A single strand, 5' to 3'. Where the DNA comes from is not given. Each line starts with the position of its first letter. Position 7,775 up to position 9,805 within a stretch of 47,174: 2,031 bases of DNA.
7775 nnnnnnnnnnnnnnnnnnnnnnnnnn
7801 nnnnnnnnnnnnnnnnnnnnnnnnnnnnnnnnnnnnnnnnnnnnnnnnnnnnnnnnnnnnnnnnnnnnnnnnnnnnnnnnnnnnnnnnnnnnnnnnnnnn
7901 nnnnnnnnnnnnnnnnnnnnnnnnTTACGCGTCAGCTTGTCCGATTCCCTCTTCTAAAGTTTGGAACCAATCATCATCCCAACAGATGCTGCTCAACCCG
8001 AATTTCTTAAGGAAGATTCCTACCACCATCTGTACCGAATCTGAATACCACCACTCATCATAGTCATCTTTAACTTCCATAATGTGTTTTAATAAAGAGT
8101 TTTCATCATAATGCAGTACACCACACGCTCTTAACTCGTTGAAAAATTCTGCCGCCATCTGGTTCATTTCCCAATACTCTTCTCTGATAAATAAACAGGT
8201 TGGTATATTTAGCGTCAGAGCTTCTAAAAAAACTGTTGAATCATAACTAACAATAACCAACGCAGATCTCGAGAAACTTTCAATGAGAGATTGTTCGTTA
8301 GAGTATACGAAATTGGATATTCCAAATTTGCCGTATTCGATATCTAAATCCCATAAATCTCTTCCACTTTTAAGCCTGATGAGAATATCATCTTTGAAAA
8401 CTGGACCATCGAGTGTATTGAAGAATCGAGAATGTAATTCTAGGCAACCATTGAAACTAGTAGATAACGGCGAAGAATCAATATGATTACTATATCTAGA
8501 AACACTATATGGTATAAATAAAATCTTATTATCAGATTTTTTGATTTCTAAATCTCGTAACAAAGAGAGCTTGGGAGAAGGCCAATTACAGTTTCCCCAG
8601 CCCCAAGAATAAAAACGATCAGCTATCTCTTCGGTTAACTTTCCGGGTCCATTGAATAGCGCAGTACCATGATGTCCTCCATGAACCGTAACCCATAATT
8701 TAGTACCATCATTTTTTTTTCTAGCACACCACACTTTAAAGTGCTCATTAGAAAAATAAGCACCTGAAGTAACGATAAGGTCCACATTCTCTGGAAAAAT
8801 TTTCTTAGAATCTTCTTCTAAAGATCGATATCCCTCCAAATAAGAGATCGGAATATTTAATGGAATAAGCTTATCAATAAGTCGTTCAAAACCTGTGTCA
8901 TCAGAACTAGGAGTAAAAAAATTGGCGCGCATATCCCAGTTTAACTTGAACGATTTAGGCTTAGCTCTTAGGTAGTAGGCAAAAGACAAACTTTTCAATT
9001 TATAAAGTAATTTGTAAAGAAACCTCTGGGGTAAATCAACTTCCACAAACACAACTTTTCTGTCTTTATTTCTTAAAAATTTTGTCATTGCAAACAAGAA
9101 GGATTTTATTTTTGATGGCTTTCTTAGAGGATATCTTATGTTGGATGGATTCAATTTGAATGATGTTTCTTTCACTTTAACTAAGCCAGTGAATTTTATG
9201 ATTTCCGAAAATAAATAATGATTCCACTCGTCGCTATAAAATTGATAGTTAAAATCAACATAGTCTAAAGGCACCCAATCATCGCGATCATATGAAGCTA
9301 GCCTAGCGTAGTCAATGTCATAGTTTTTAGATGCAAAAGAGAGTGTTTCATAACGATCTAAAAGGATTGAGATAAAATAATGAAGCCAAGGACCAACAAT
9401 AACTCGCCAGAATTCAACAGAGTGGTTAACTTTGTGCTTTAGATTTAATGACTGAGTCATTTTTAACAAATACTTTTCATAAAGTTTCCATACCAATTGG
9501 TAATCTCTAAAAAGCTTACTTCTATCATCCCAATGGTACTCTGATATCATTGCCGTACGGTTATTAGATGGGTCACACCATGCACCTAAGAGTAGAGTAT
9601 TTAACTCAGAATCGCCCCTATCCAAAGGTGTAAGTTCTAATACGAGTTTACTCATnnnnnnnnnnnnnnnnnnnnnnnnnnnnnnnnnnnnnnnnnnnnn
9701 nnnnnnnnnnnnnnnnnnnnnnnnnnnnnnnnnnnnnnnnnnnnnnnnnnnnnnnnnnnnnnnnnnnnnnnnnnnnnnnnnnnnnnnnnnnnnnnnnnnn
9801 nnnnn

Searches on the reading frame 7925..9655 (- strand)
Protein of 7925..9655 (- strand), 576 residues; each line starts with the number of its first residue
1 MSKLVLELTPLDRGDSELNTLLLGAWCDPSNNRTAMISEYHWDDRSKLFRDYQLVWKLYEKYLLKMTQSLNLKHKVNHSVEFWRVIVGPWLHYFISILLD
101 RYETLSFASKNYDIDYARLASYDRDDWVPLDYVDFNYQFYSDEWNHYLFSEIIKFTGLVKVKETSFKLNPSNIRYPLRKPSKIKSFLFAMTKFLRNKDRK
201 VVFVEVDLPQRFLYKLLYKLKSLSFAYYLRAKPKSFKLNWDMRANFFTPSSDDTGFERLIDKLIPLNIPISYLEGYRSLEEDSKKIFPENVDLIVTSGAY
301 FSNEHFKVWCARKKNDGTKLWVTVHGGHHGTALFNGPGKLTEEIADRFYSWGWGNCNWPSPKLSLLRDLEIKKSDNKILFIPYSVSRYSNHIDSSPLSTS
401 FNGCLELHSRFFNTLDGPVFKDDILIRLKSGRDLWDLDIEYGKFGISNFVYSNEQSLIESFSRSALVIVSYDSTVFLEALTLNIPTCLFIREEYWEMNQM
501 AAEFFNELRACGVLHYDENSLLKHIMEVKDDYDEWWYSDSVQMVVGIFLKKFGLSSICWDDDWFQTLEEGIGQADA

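Call 8: search_protein_families(library=ncbifam, proteins=[window:7925-9655:-], max_evalue=1e-10)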
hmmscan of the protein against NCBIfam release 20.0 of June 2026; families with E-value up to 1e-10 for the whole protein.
window:7925-9655:- (576 aa): 1 family
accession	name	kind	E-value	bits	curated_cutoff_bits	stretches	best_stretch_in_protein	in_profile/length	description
TIGR04331.1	o_ant_LIC12162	subfamily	2.4e-105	353.5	225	1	16-567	12-585/585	LIC12162 family transferase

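Call 36: search_protein_families(library=pfam, proteins=[window:7925-9655:-], max_evalue=0.001)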
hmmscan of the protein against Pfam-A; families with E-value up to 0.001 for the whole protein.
window:7925-9655:- (576 aa): 0 families

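Call 71: search_solved_structures(query=window:7925-9655:-, max_evalue=5)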
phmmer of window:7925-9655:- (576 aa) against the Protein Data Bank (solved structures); distinct sequences matched with E-value up to 5: 1.
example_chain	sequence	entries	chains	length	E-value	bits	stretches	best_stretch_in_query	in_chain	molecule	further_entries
7ak8_G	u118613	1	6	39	0.38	12.4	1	400-437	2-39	TacA1 antitoxin peptide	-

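Call 82: find_homologous_proteins(query=window:7925-9655:-, max_evalue=1e-10)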
Query window:7925-9655:- (576 aa): 103 proteins with E <= 1e-10 among 8000 candidates.
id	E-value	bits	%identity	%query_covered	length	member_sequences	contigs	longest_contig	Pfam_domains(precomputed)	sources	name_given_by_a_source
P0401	0.0e+0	1343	100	100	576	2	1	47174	PF27859.1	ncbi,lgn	-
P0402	1.6e-282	957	71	100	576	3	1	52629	PF27859.1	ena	-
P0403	2.6e-231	787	57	99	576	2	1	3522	PF27859.1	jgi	-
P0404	2.7e-227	774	59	100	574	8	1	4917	PF27859.1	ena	-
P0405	1.8e-226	771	58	100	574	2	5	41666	PF27859.1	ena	-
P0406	2.6e-219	748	57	99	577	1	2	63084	PF27859.1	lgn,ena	-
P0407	2.4e-215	735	57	98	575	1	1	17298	PF27859.1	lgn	-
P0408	9.1e-213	726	54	100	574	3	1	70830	PF27859.1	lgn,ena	-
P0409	1.0e-209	716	52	99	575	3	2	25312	PF27859.1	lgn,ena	-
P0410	1.8e-205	702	53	100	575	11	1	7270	PF27859.1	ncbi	-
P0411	3.7e-204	698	54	98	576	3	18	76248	PF27859.1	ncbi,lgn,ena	-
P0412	2.4e-202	692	53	100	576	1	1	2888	PF27859.1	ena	-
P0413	8.1e-202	690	52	100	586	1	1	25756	PF27859.1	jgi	-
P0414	8.9e-202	690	52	100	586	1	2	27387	PF27859.1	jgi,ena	-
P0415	1.0e-199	683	52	100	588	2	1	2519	PF27859.1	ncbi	-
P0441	4.6e-98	347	33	98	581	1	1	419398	PF27859.1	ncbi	ncbi:MAG: LIC12162 family transferase [Candidatus Puniceispirillaceae bacterium]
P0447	2.7e-74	269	31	95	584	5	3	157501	PF27859.1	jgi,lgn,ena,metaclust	metaclust:\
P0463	1.5e-68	250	29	96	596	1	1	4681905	PF27859.1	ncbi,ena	-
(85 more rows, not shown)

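Call 85: find_encoding_contigs(protein=P0441, flank=10000, max_places=1)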
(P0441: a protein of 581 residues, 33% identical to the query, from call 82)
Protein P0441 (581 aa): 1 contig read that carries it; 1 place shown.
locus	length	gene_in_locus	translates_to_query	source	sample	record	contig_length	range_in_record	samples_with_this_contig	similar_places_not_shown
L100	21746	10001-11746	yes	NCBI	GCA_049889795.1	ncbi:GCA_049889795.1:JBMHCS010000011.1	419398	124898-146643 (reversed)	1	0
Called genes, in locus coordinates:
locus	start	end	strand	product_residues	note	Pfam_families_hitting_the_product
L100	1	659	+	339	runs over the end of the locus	PF00106:adh_short (weak), PF01073:3Beta_HSD, PF01370:Epimerase, PF02719:Polysacc_synt_2, PF04321:RmlD_sub_bind (weak), PF05368:NmrA, PF13460:NAD_binding_10, PF16363:GDP_Man_Dehyd, +1 more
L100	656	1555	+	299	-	PF00248:Aldo_ket_red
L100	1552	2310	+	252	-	PF02348:CTP_transf_3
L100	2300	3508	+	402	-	PF01041:DegT_DnrJ_EryC1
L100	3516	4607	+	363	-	PF03102:NeuB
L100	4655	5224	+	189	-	PF00535:Glycos_transf_2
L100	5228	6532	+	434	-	PF16254:DUF4910, PF09940:DUF2172, PF16221:HTH_47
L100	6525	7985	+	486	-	PF00501:AMP-binding, PF13193:AMP-binding_C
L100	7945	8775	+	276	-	PF00459:Inositol_P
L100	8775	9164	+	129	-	-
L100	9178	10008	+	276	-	PF02522:Antibiotic_NAT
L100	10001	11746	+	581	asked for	PF27859:LIC12162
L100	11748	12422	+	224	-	PF02348:CTP_transf_3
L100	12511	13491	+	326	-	PF00389:2-Hacid_dh, PF02826:2-Hacid_dh_C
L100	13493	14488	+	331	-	-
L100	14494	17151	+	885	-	PF08757:CotH, PF13229:Beta_helix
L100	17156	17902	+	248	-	PF09359:VTC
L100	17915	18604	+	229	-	PF16316:DUF4956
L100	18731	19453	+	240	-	PF01066:CDP-OH_P_transf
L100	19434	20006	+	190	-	-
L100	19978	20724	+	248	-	PF01636:APH (weak)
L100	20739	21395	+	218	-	PF00702:Hydrolase, PF13419:HAD_2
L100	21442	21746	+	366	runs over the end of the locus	PF01370:Epimerase, PF04321:RmlD_sub_bind (weak), PF01073:3Beta_HSD (weak), PF02719:Polysacc_synt_2, PF16363:GDP_Man_Dehyd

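Call 86: find_encoding_contigs(protein=P0463, flank=10000, max_places=1)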
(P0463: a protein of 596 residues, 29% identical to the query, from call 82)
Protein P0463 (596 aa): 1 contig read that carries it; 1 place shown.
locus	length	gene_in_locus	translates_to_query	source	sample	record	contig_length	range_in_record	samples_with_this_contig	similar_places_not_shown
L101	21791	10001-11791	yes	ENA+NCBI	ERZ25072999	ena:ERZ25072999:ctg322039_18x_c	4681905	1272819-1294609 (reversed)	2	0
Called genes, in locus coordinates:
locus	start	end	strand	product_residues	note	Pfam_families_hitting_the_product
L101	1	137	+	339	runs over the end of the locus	PF01073:3Beta_HSD, PF01370:Epimerase, PF02719:Polysacc_synt_2, PF04321:RmlD_sub_bind, PF07993:NAD_binding_4 (faint), PF16363:GDP_Man_Dehyd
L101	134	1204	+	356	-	PF01370:Epimerase, PF02719:Polysacc_synt_2 (weak), PF04321:RmlD_sub_bind (weak), PF16363:GDP_Man_Dehyd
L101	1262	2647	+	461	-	PF02397:Bac_transf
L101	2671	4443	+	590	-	PF00664:ABC_membrane, PF00005:ABC_tran, PF02463:SMC_N (faint)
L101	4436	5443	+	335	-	PF01073:3Beta_HSD, PF01370:Epimerase, PF02719:Polysacc_synt_2, PF04321:RmlD_sub_bind, PF16363:GDP_Man_Dehyd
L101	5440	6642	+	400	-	PF01041:DegT_DnrJ_EryC1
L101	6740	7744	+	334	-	PF03102:NeuB, PF08666:SAF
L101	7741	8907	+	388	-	PF02350:Epimerase_2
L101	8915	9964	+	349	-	PF00571:CBS (weak), PF00483:NTP_transferase, PF12804:NTP_transf_3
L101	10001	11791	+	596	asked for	PF27859:LIC12162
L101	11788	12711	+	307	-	PF01408:GFO_IDH_MocA (weak), PF02894:GFO_IDH_MocA_C (faint)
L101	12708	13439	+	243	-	PF02348:CTP_transf_3, PF12804:NTP_transf_3 (weak)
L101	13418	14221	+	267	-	PF00106:adh_short, PF08659:KR (weak), PF13561:adh_short_C2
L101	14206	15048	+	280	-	PF00535:Glycos_transf_2, PF10111:Glyco_tranf_2_2 (weak), PF13641:Glyco_tranf_2_3, PF00535:Glycos_transf_2 (weak)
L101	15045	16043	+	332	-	PF05711:TylF, PF13578:Methyltransf_24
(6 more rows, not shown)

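Call 87: find_encoding_contigs(protein=P0447, flank=10000, max_places=1)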
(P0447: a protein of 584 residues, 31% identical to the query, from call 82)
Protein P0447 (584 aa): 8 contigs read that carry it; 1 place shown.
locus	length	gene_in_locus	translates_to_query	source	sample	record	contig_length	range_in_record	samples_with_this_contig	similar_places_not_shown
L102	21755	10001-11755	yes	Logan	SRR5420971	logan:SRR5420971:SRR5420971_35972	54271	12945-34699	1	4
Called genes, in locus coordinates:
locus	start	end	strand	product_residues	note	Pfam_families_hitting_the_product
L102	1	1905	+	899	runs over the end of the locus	PF02563:Poly_export, PF22461:SLBB_2, PF10531:SLBB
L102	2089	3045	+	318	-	PF02706:Wzz, PF13807:GNVR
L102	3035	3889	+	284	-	PF13186:SPASM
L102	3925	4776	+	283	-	PF03102:NeuB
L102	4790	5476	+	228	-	PF02348:CTP_transf_3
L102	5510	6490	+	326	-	PF01063:Aminotran_4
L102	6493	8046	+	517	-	-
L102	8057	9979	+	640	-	PF27878:PFTS_polysacc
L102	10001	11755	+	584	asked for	PF27859:LIC12162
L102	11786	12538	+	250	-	PF03328:HpcH_HpaI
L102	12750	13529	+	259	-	PF02348:CTP_transf_3, PF12804:NTP_transf_3 (weak)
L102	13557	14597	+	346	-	PF01408:GFO_IDH_MocA, PF02894:GFO_IDH_MocA_C, PF22725:GFO_IDH_MocA_C3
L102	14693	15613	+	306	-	PF00389:2-Hacid_dh, PF02826:2-Hacid_dh_C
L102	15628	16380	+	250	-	PF00106:adh_short, PF08659:KR, PF13561:adh_short_C2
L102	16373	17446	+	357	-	PF01761:DHQ_synthase, PF24621:DHQS_C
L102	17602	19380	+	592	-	-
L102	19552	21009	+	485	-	PF02310:B12-binding, PF04055:Radical_SAM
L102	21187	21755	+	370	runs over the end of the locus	PF01041:DegT_DnrJ_EryC1, PF00155:Aminotran_1_2 (weak)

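Call 90: predict_structure(alignment_id=A3)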
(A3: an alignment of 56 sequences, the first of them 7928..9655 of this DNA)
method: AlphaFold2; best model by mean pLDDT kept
length: 576 residues; sequences in the alignment: 56
mean_pLDDT: 91.7   pTM: 0.93
mean pLDDT of the five models: 91.7, 91.2, 91.1, 90.1, 89.9
residues with pLDDT >= 90: 451; 70-90: 95; 50-70: 30; < 50: 0
segments of 3 or more residues with pLDDT < 50: none
pLDDT, mean of each block of 10 residues (from residue 1): 88 75 85 79 96 98 98 98 98 98 97 95 96 94 97 98 95 69 82 84 90 90 75 94 93 94 98 98 92 93 95 96 81 92 93 87 92 94 92 93 94 78 92 82 93 94 97 93 97 92 97 97 94 97 97 92 94 86
secondary structure, 60 per line:
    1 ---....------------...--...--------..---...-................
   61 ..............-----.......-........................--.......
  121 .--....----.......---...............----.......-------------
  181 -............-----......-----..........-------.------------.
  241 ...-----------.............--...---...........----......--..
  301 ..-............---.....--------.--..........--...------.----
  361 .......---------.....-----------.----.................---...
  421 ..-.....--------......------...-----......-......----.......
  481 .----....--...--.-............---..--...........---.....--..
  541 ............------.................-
elements in order: E4-7 E20-22 H45-74 H80-86 H88-111 E114-121 H124-127 H132-138 H142-156 E161-167 H182-193 E199-204 H210-219 H240-243 H255-267 H276-286 E291-296 H299-302 H304-315 E319-323 H336-344 E347-349 H361-367 E377-381 H398-414 H418-422 E424-428 H437-442 E449-451 H457-462 E464-469 H474-481 E486-489 H499-510 H518-528 H532-536 H539-552 H559-575

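Call 93: fold_search(model_id=the predicted structure, library=pdb)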
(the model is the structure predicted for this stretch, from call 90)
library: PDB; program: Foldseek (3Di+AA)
matches with E <= 10: 801; with E <= 0.001: 48
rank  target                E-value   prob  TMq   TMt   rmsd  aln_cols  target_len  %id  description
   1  6eji_A                1.9e-07  1.00  0.38  0.57   9.7       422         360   13  Structure of a glycosyltransferase (released 2018-02-07)
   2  1nlm_A                4.5e-06  1.00  0.31  0.45  10.7       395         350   12  CRYSTAL STRUCTURE OF MURG:GLCNAC COMPLEX (released 2003-02-11)
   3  1gz5_B                1.3e-05  1.00  0.36  0.43   9.5       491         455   12  Trehalose-6-phosphate synthase. OtsA (released 2003-02-07)
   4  2wtx_D                1.7e-05  1.00  0.36  0.44  10.0       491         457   11  Insight into the mechanism of enzymatic glycosyltransfer with retention through the synthesis and analysis of bisubstr (released 2010-02-23)
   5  1gz5_A                2.7e-05  1.00  0.36  0.43   9.6       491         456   12  Trehalose-6-phosphate synthase. OtsA (released 2003-02-07)
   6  4amb_B                3.1e-05  1.00  0.28  0.39  10.3       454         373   12  Crystal structure of the glycosyltransferase SnogD from Streptomyces nogalater (released 2012-09-05)
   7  7qsg_A                3.3e-05  1.00  0.34  0.46   9.7       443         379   12  Methylmannose polysaccharide mannosyltransferase from M. hassiacum (released 2023-01-25)
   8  1uqu_A                3.7e-05  1.00  0.35  0.43  10.4       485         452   12  Trehalose-6-phosphate from E. coli bound with UDP-glucose. (released 2003-11-13)
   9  3s2u                  3.9e-05  1.00  0.31  0.48   8.6       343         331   12  Crystal structure of the Pseudomonas aeruginosa MurG:UDP-GlcNAc substrate complex (released 2012-09-26)
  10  1f0k_A                4.2e-05  1.00  0.26  0.38   9.8       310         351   11  THE 1.9 ANGSTROM CRYSTAL STRUCTURE OF E. COLI MURG (released 2000-07-27)
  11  5uof_B                4.6e-05  1.00  0.36  0.43   9.8       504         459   12  Crystal structure of alpha,alpha-trehalose 6-phosphate sythase from Burkholderia multivorans (released 2017-02-15)
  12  2wtx_C                4.6e-05  1.00  0.35  0.43  10.4       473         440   12  Insight into the mechanism of enzymatic glycosyltransfer with retention through the synthesis and analysis of bisubstr (released 2010-02-23)
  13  6kqx                  4.6e-05  1.00  0.29  0.45   9.4       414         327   12  Crystal structure of Yijc from B. subtilis in complex with UDP (released 2020-09-30)
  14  1uqu_B                5.2e-05  1.00  0.35  0.43  10.2       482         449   11  Trehalose-6-phosphate from E. coli bound with UDP-glucose. (released 2003-11-13)
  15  5uof_A                9.6e-05  1.00  0.36  0.43   9.7       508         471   11  Crystal structure of alpha,alpha-trehalose 6-phosphate sythase from Burkholderia multivorans (released 2017-02-15)
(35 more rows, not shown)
